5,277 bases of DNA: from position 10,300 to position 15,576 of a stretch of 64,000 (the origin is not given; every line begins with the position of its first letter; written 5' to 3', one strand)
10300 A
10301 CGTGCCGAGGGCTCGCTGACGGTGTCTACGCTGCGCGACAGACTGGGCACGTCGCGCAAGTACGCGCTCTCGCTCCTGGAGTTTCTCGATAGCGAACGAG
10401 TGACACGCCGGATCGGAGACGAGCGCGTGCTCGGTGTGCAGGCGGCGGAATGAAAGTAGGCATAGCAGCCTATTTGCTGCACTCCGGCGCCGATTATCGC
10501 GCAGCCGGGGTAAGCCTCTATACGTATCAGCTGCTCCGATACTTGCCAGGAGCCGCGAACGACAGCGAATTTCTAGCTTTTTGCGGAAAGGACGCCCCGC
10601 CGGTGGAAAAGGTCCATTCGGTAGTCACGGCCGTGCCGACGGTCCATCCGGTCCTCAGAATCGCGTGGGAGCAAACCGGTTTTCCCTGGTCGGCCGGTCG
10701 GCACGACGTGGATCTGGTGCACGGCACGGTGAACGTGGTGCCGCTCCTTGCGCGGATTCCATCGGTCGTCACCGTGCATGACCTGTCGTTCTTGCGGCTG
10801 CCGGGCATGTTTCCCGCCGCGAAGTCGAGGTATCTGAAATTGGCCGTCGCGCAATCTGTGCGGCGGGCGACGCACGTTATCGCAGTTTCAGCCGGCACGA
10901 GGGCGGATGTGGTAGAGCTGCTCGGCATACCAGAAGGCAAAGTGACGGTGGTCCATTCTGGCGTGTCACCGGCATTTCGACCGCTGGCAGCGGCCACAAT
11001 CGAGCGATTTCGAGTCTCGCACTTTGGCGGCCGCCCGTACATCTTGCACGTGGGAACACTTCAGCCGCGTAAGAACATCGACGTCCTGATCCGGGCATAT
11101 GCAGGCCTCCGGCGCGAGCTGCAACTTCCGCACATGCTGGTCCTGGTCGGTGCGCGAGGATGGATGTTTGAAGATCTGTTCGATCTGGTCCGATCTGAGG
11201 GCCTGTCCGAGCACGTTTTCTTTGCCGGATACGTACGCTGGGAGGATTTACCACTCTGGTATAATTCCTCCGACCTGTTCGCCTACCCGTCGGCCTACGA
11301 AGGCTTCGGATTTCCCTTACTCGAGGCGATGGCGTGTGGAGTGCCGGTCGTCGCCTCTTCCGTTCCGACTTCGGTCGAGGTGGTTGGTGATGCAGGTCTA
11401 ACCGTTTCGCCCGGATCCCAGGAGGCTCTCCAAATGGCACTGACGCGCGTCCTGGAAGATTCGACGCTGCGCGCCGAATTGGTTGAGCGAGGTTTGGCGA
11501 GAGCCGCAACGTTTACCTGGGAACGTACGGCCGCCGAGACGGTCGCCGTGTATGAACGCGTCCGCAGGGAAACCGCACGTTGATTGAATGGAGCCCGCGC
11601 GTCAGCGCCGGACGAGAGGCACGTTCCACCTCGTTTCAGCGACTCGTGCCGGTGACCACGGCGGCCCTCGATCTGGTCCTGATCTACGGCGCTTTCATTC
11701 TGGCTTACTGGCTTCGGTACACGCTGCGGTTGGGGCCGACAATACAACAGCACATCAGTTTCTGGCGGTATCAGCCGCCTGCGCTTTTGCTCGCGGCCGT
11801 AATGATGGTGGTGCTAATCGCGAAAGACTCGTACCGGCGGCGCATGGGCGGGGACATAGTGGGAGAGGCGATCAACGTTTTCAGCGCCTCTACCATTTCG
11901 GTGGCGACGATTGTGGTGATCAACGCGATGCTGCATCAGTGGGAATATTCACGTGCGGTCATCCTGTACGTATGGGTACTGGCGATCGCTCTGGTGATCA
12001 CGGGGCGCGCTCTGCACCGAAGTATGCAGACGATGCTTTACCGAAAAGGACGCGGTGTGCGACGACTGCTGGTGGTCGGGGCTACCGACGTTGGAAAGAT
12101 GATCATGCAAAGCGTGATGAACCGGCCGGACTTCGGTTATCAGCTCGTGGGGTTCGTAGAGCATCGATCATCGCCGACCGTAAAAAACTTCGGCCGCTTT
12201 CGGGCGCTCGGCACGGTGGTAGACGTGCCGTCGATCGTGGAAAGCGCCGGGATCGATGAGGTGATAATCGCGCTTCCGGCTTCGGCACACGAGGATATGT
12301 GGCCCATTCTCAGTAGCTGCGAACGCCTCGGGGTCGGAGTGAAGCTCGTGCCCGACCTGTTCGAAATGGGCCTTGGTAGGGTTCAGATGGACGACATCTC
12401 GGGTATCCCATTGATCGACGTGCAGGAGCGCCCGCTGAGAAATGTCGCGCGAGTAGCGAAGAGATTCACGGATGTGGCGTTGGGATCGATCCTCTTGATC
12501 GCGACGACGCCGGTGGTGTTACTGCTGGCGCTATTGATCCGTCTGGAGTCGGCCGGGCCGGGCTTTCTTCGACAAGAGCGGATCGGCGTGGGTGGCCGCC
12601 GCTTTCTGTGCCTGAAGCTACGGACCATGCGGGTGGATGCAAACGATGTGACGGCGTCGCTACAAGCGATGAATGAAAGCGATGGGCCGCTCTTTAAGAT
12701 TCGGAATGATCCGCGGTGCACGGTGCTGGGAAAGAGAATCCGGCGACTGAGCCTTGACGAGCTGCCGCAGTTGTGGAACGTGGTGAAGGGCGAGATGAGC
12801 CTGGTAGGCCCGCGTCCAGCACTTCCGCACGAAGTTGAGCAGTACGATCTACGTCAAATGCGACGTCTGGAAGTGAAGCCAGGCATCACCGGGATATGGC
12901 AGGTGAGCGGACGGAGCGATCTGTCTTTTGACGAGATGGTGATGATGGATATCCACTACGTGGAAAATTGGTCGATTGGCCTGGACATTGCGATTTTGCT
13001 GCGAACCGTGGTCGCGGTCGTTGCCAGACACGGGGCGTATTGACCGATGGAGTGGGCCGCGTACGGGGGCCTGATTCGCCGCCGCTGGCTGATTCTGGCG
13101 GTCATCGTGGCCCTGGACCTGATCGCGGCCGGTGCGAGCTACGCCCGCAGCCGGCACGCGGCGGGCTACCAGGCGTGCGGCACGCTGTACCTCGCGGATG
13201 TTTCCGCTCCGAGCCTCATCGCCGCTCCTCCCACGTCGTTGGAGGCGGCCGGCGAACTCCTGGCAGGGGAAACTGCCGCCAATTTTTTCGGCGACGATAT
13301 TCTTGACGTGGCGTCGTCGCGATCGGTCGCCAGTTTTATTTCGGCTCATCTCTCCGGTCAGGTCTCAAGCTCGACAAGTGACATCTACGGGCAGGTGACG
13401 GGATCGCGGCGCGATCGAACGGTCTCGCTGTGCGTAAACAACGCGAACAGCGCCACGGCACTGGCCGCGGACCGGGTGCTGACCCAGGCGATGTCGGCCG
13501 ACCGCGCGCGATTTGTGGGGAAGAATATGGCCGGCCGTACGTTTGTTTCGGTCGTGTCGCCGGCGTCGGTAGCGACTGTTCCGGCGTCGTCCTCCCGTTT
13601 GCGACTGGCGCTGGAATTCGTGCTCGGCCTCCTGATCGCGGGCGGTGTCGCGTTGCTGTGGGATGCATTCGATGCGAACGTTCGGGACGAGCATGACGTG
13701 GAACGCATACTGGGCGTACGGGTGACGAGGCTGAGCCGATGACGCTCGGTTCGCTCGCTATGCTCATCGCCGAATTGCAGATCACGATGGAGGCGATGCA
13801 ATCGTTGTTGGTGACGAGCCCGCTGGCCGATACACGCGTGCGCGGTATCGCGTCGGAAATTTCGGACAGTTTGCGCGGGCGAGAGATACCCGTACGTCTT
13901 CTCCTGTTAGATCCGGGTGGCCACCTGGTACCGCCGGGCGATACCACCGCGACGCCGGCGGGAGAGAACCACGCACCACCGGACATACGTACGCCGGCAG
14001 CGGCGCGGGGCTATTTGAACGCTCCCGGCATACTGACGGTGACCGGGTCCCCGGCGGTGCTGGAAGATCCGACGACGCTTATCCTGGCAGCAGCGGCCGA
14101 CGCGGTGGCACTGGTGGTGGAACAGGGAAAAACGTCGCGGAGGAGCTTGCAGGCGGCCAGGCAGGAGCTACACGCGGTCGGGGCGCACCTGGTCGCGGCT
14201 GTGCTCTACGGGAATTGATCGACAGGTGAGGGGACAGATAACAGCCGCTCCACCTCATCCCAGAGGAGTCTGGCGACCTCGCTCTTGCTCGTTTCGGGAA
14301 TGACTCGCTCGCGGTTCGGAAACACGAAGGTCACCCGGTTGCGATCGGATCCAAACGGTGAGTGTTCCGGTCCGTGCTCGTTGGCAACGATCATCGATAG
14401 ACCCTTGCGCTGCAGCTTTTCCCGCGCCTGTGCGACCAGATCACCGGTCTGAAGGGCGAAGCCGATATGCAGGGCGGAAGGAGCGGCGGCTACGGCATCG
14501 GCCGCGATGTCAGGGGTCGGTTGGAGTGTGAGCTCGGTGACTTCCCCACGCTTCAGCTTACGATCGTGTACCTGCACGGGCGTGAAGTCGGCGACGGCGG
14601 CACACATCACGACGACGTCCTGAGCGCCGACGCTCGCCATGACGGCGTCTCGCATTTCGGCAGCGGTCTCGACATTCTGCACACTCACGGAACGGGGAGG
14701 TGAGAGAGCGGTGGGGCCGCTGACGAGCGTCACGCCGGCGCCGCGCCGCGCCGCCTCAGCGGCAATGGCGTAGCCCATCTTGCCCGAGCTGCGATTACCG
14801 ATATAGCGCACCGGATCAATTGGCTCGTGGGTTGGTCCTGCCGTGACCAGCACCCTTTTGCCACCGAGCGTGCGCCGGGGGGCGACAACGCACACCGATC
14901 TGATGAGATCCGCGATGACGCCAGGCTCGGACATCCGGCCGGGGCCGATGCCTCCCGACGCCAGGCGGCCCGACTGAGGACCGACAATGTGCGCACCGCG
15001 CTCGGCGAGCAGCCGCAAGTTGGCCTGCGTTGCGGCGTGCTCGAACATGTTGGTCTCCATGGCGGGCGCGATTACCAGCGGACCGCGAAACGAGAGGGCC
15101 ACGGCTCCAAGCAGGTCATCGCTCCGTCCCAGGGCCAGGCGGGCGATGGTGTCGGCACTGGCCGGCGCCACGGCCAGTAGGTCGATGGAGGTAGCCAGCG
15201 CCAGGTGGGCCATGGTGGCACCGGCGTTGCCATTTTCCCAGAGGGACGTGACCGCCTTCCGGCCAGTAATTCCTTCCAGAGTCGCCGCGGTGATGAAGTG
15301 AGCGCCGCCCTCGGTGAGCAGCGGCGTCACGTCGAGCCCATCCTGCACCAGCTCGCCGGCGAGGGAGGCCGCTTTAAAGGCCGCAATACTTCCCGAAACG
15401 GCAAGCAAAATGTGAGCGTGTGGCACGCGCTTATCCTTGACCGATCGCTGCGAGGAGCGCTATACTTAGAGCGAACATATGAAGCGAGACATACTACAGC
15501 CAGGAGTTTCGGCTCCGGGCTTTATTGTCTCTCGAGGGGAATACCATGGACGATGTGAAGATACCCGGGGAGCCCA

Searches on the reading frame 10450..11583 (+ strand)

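Call 9: search_protein_families(library=pfam, proteins=[window:10450-11583:+], max_evalue=0.001)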
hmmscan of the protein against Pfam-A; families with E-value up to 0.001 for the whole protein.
window:10450-11583:+ (377 aa): 6 families
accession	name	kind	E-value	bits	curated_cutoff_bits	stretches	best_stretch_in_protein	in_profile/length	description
PF00534.26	Glycos_transf_1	-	1.7e-39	135.5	26.4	1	185-348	5-169/172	Glycosyl transferases group 1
PF13692.12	Glyco_trans_1_4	-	6.7e-33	114.4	27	1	195-337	1-142/142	Glycosyl transferases group 1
PF13439.12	Glyco_transf_4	-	1.1e-19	71.5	28.5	1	20-174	3-168/170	Glycosyltransferase Family 4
PF13579.12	Glyco_trans_4_4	-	1.3e-11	45.5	29.7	1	20-171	2-158/158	Glycosyl transferase 4-like domain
PF20706.3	GT4-conflict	-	3.2e-09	36.7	26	1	139-305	146-313/385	Family 4 Glycosyltransferase in conflict systems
PF13524.12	Glyco_trans_1_2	-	3.5e-06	27.5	25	1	241-364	27-142/144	Glycosyl transferase-like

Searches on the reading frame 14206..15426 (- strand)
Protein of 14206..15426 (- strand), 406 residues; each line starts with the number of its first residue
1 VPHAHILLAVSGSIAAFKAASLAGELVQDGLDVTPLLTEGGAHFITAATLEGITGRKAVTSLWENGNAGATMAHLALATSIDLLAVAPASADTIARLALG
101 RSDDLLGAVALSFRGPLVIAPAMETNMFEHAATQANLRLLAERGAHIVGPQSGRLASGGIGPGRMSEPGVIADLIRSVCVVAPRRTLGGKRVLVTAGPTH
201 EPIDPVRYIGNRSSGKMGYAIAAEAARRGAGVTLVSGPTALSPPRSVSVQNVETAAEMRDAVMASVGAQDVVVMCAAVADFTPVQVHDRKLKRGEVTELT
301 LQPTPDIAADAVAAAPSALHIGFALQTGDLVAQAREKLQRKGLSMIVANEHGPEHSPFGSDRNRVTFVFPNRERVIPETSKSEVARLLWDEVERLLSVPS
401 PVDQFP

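Call 9: search_protein_families(library=pfam, proteins=[window:14206-15426:-], max_evalue=0.001)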
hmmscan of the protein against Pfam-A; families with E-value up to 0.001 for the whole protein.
window:14206-15426:- (406 aa): 2 families
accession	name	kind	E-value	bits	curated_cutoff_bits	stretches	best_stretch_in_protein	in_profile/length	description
PF04127.22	DFP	-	9.3e-68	228.1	22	1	188-367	2-185/186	DNA/pantothenate metabolism flavoprotein C-terminal domain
PF02441.25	Flavoprotein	-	4.2e-23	82.2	22.7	1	5-172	2-155/162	Flavoprotein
